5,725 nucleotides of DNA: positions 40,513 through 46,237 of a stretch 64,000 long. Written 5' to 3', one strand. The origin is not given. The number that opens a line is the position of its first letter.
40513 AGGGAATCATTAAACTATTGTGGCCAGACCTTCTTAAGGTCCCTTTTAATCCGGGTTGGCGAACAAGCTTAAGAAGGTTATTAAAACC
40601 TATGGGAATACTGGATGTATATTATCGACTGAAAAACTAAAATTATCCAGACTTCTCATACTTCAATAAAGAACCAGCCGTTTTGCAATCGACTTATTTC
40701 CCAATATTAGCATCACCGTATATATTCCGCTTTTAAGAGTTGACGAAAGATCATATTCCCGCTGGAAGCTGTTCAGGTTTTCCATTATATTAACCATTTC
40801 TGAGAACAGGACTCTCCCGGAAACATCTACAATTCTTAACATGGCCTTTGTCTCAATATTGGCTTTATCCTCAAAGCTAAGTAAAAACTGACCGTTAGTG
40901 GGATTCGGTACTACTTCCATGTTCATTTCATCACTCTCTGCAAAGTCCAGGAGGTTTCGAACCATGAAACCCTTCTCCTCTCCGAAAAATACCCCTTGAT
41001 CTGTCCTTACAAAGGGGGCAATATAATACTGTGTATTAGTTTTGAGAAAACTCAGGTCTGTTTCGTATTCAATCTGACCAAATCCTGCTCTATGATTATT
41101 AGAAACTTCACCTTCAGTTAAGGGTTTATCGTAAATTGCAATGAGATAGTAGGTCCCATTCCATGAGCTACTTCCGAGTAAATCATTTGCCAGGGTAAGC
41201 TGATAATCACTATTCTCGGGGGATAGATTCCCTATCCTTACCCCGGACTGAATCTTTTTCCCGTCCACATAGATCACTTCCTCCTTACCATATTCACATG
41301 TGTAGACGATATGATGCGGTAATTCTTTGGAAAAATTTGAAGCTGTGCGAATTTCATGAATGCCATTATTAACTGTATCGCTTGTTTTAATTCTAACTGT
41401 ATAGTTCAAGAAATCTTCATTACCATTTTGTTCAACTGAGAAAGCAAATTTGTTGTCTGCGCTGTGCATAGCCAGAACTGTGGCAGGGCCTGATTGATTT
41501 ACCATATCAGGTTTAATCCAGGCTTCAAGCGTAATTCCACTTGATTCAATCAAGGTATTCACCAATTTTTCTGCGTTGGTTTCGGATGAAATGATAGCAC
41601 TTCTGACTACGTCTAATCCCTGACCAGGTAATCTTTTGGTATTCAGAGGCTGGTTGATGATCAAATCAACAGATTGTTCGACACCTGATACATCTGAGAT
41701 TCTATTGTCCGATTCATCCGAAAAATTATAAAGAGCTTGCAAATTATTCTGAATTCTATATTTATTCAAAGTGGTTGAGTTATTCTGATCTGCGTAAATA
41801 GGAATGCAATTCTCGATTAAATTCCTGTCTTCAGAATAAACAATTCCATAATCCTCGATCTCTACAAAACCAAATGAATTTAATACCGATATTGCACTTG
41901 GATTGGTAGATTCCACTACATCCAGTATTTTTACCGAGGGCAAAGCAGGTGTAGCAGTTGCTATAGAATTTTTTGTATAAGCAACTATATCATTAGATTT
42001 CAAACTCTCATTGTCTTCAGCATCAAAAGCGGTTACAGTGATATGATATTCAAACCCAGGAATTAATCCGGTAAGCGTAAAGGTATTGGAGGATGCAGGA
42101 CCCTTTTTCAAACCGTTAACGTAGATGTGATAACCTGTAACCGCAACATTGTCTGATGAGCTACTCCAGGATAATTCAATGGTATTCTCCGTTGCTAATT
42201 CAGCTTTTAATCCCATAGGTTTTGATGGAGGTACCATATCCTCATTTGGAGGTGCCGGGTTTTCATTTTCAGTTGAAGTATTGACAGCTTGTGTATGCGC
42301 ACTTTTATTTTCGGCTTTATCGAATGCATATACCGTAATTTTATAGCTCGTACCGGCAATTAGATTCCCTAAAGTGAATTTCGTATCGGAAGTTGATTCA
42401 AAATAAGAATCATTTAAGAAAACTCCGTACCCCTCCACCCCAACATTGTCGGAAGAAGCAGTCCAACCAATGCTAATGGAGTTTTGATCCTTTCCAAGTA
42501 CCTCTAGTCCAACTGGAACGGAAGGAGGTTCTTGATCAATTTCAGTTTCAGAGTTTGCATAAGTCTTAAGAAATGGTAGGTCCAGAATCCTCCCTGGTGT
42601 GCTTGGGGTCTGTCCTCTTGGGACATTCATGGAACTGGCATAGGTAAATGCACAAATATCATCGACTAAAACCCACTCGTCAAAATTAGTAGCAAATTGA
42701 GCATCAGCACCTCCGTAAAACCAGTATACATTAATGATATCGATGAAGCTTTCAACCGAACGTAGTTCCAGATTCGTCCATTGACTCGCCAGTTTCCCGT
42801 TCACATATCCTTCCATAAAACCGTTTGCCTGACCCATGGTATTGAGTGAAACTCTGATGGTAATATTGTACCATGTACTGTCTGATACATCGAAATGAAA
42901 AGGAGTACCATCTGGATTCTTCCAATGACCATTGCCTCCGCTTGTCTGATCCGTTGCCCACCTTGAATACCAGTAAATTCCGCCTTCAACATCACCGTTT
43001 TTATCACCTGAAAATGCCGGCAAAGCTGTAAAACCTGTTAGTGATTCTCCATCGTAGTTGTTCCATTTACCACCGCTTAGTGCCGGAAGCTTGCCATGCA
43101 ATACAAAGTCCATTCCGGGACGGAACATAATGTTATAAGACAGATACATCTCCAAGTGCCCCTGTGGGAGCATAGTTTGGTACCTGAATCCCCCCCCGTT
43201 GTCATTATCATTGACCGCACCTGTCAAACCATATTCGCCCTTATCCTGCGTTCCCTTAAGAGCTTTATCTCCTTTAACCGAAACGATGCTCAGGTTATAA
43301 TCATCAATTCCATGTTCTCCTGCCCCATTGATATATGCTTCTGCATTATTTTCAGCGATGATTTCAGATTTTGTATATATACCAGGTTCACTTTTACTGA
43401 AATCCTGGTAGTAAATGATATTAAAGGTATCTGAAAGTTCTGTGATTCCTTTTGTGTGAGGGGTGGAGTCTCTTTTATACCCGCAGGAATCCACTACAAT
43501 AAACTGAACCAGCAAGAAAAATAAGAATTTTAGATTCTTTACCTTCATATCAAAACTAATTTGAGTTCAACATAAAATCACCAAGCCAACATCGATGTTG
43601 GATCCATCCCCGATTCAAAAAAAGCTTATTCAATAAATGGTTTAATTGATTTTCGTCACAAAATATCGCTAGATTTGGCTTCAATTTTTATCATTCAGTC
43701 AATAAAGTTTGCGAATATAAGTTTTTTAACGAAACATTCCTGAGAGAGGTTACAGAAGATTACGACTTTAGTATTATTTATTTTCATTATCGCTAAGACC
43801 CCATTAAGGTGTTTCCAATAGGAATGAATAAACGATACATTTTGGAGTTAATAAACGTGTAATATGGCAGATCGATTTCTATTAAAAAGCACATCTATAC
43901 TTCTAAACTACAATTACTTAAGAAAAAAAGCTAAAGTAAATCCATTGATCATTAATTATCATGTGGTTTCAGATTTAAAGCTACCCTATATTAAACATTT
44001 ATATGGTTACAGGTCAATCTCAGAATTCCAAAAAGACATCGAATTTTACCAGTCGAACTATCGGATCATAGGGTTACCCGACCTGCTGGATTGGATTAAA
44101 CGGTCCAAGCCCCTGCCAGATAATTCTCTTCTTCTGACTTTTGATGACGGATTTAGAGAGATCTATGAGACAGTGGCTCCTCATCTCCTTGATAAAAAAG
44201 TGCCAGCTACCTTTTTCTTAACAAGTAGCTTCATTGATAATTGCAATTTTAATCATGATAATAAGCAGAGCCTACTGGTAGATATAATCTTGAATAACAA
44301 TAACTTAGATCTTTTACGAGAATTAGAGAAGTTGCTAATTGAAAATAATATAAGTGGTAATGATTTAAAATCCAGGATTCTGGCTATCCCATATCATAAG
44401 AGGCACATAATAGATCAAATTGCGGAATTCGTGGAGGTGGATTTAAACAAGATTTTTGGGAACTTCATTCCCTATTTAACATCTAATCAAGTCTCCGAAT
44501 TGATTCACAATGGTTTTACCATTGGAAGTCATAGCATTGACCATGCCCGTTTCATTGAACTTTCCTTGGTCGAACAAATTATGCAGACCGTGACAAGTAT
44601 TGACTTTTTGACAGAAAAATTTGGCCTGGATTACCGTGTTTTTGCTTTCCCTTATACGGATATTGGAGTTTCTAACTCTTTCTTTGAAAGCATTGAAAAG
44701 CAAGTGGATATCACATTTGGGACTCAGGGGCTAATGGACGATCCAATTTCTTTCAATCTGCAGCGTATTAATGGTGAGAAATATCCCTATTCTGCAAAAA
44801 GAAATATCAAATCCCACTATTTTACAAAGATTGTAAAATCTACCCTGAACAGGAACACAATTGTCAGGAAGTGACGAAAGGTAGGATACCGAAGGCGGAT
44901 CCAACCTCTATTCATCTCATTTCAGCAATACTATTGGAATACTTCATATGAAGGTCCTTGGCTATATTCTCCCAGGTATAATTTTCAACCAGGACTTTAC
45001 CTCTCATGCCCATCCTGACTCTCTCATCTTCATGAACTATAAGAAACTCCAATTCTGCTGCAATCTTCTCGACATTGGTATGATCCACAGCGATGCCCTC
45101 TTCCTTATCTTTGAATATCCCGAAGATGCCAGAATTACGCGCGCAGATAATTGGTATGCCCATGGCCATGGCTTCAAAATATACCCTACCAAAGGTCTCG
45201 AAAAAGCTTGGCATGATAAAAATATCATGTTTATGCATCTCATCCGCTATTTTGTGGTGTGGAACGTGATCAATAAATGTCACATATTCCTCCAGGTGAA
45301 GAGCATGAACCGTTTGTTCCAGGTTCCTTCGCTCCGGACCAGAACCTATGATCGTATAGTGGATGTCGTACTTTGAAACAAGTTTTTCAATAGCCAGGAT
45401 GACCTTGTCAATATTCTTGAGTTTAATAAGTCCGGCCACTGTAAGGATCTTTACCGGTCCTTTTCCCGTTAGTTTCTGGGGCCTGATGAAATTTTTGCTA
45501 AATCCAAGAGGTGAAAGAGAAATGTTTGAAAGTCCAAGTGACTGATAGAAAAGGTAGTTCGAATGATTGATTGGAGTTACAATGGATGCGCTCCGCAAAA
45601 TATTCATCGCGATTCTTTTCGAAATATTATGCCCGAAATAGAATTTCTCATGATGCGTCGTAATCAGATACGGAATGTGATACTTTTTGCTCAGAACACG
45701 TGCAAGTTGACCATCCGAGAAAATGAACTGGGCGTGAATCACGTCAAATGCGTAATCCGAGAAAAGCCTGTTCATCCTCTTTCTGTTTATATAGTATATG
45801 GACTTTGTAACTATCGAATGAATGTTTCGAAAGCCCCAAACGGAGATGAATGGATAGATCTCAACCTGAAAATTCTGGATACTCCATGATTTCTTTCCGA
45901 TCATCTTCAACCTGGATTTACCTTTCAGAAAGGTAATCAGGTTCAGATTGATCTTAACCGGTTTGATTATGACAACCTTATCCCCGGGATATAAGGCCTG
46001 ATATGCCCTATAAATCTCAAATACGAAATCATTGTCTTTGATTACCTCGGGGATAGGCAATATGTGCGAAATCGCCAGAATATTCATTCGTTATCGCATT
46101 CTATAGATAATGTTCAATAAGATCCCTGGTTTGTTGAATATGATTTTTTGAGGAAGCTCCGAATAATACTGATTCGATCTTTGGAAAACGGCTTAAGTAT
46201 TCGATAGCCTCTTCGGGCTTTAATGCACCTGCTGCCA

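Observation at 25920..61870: AT-rich composite island: Wzx/Wzy polysaccharide locus interleaved with five T9SS cargo genes carrying glycan-active or glycan-binding heads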

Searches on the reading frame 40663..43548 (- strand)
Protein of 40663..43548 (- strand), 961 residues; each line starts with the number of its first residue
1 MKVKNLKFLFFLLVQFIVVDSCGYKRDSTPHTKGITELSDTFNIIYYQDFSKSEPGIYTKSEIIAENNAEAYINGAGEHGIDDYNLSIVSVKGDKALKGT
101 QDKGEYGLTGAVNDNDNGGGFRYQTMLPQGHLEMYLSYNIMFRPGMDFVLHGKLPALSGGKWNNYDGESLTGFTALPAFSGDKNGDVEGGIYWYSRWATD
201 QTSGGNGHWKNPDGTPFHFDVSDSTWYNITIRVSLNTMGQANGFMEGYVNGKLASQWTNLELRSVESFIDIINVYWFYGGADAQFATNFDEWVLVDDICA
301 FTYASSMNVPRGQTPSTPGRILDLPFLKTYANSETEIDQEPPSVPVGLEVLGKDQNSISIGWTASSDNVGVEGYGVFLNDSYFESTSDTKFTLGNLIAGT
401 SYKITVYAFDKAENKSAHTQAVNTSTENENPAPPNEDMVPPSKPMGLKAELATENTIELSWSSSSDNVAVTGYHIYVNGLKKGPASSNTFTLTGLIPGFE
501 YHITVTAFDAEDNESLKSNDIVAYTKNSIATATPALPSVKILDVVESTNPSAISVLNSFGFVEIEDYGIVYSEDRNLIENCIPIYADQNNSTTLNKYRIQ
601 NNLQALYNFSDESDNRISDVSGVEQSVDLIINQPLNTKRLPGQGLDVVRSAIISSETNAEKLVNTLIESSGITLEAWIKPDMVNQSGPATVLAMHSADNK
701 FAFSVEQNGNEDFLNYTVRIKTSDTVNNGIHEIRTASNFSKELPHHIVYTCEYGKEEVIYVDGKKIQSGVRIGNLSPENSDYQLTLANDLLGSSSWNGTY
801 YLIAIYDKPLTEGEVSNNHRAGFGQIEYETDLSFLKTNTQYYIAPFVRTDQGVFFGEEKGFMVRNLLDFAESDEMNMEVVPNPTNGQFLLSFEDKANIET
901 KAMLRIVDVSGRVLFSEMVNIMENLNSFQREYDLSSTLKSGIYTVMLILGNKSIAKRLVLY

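Call 4: search_protein_families(library=pfam, proteins=[window:40663-43548:-], max_evalue=0.01)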
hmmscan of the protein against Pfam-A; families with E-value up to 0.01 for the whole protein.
window:40663-43548:- (961 aa): 8 families
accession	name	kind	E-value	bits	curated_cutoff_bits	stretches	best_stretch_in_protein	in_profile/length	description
PF00041.27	fn3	-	1.2e-19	70.8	25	2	442-511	1-72/84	Fibronectin type III domain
PF21294.4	Polysacc_lyase_14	-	1.2e-17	64.8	27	1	96-291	8-208/215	Polysaccharide lyase 14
PF13385.13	Laminin_G_3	-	2.9e-16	60.4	27.6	1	659-816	6-151/151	Concanavalin A-like lectin/glucanases superfamily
PF18962.6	Por_Secre_tail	-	1.6e-08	35.1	27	1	881-959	3-74/75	Secretion system C-terminal sorting domain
PF25059.1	FN3_DSCAM-DSCAML_C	-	0.00028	21.6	39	0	386-431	42-86/89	DSCAM/DSCAML C-terminal Fn3-like domain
PF24943.1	Fn3_Dep-1_2nd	-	0.00046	20.4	27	0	390-422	61-93/97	Dep-1 second Fn3-like domain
PF25523.1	Ig_RIMBP2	-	0.0045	17.4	27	0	455-481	18-51/105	RIMBP2-like, immunoglobulin-like domain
PF10179.15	NDNF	-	0.0061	17.1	27.3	0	387-420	87-120/127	Neuron-derived neurotrophic factor, first Fn(III) domain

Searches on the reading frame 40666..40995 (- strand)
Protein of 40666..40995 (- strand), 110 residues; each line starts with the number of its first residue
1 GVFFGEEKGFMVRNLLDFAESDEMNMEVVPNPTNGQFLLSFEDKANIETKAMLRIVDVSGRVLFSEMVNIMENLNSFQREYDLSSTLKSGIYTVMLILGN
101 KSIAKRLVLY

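Call 42: search_protein_families(library=ncbifam, proteins=[window:40666-40995:-], max_evalue=0.001)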
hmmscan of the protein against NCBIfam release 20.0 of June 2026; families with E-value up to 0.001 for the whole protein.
window:40666-40995:- (110 aa): 2 families
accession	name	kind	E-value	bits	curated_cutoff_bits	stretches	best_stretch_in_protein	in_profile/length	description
TIGR04183.1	Por_Secre_tail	domain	1.8e-09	37.4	23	1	29-108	2-70/72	T9SS type A sorting domain-containing protein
NF038113.1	T9SSA_dep_M36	equivalog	2e-07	29.6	885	1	18-108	785-867/869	T9SS-dependent M36 family metallopeptidase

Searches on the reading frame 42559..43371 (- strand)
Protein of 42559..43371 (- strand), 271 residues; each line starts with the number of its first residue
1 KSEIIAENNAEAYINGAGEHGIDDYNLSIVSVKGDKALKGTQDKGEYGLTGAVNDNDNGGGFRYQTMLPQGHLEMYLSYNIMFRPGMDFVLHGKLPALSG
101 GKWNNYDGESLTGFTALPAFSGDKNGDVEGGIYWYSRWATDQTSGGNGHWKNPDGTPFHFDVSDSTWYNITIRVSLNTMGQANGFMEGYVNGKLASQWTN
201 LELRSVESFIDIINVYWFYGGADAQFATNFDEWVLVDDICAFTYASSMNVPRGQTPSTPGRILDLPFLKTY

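Call 59: search_solved_structures(query=window:42559-43371:-, max_evalue=1, show_alignments=2)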
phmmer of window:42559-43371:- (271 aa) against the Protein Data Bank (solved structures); distinct sequences matched with E-value up to 1: 0.

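Call 61: search_solved_structures(query=A3, max_evalue=1, show_alignments=1)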
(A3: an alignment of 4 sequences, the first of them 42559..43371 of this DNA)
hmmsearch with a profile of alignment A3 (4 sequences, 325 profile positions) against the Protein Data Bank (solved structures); distinct sequences matched with E-value up to 1: 7.
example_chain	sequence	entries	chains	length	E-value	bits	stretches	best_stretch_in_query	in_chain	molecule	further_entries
5gmt_A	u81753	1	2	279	6.6e-20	74.7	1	75-297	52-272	Alginate lyase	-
3a0n_A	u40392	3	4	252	3.6e-08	36.1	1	70-276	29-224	VAL-1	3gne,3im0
6kcw_A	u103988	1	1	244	9.6e-06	28.2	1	114-295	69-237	Alginate lyase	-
6kzk_A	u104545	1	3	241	0.00041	22.8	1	114-295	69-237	Alginate lyase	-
6kcv_B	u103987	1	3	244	0.00085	21.8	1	114-295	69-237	Alginate lyase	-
1xx8_A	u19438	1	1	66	0.91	11.8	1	268-312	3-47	Sac7d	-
1wtp_A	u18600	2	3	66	0.93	11.8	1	268-312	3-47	DNA-binding proteins 7a/7b/7d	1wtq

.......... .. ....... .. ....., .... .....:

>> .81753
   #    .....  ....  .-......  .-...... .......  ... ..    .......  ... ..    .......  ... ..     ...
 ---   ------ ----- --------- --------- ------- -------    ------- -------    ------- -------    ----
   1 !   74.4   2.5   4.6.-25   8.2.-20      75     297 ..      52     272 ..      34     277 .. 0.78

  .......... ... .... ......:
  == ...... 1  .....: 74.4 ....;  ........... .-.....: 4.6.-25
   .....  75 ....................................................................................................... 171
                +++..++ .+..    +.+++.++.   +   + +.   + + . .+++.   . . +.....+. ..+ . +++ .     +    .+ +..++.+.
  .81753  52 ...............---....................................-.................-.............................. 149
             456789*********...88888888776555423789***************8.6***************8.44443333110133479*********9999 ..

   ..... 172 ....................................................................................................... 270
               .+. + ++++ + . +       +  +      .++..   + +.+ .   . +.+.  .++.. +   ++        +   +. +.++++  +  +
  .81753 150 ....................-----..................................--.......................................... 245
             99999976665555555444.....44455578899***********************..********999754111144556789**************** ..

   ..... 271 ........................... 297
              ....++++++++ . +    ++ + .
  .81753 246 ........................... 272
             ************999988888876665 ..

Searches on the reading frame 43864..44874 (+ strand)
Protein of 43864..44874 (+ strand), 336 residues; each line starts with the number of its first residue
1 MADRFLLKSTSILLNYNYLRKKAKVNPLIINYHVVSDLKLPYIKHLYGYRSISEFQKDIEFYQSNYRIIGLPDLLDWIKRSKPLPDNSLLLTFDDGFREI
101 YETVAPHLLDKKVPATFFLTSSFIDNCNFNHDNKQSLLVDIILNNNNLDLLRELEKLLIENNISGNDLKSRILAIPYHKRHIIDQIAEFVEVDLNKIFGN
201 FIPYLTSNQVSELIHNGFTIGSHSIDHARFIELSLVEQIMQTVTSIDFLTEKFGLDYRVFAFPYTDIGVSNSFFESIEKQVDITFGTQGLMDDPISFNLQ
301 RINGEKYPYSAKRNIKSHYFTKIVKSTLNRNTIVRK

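Call 4: search_protein_families(library=pfam, proteins=[window:43864-44874:+], max_evalue=0.01)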
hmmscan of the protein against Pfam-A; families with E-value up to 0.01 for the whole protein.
window:43864-44874:+ (336 aa): 1 family
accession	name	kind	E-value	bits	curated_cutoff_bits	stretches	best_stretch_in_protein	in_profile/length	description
PF01522.26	Polysacc_deac_1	-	5.6e-16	59.1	23.1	1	83-267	3-108/124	Polysaccharide deacetylase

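Call 8: search_protein_families(library=ncbifam, proteins=[window:43864-44874:+], max_evalue=0.01)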
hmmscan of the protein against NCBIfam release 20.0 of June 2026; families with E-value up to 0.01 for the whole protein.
window:43864-44874:+ (336 aa): 7 families
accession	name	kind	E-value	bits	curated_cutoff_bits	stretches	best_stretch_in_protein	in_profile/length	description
TIGR03938.2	deacetyl_PgaB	equivalog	4.3e-15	55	321.9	1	29-126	5-103/621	poly-beta-1,6-N-acetyl-D-glucosamine N-deacetylase PgaB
TIGR03933.1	PIA_icaB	equivalog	1.2e-07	31.6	248.35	1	12-131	4-116/245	intercellular adhesin biosynthesis polysaccharide N-deacetylase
NF011177.0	PRK14582.1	equivalog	2e-07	29.7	923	1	55-127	74-147/671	poly-beta-1,6-N-acetyl-D-glucosamine N-deacetylase PgaB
NF011176.0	PRK14581.1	equivalog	9.9e-06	24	1091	1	28-127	50-147/673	poly-beta-1,6-N-acetyl-D-glucosamine N-deacetylase PgaB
TIGR02764.1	spore_ybaN_pdaB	equivalog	1.2e-05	25.2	237.4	0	88-126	7-46/191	polysaccharide deacetylase family sporulation protein PdaB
TIGR02884.1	spore_pdaA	equivalog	0.00013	21.7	298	0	88-126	38-77/224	delta-lactam-biosynthetic de-N-acetylase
NF045821.1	PgAcgDacpgdA1_Bac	equivalog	0.00049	19.1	400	0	208-267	131-190/282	peptidoglycan-N-acetylglucosamine deacetylase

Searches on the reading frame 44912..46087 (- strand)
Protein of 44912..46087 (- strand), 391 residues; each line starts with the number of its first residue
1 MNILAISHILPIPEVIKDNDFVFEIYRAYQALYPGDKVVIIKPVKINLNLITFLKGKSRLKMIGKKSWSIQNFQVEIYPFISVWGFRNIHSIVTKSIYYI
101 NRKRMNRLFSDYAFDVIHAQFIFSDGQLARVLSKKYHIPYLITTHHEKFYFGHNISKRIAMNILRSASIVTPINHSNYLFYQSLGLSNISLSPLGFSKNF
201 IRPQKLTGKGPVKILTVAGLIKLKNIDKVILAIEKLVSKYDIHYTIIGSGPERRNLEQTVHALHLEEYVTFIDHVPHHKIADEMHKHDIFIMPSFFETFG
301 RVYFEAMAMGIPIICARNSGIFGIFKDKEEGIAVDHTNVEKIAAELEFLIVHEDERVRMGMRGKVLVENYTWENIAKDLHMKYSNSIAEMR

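Call 4: search_protein_families(library=pfam, proteins=[window:44912-46087:-], max_evalue=0.01)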
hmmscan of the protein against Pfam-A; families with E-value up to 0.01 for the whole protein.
window:44912-46087:- (391 aa): 7 families
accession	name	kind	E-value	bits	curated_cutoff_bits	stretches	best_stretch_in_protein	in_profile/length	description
PF00534.26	Glycos_transf_1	-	4.9e-34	117.8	26.4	1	198-364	2-170/172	Glycosyl transferases group 1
PF13692.12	Glyco_trans_1_4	-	1e-25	91.1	27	1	213-350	3-140/142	Glycosyl transferases group 1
PF20706.3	GT4-conflict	-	6.1e-13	48.9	26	1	202-378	188-384/385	Family 4 Glycosyltransferase in conflict systems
PF13524.12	Glyco_trans_1_2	-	9.3e-12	45.5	25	1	233-379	6-142/144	Glycosyl transferase-like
PF13439.12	Glyco_transf_4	-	2e-05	25.1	28.5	1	97-167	56-130/170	Glycosyltransferase Family 4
PF13477.12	Glyco_trans_4_2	-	0.00043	20.9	23.4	1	76-155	40-117/139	Glycosyl transferase 4-like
PF13579.12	Glyco_trans_4_4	-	0.0011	19.7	29.7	1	104-160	62-117/158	Glycosyl transferase 4-like domain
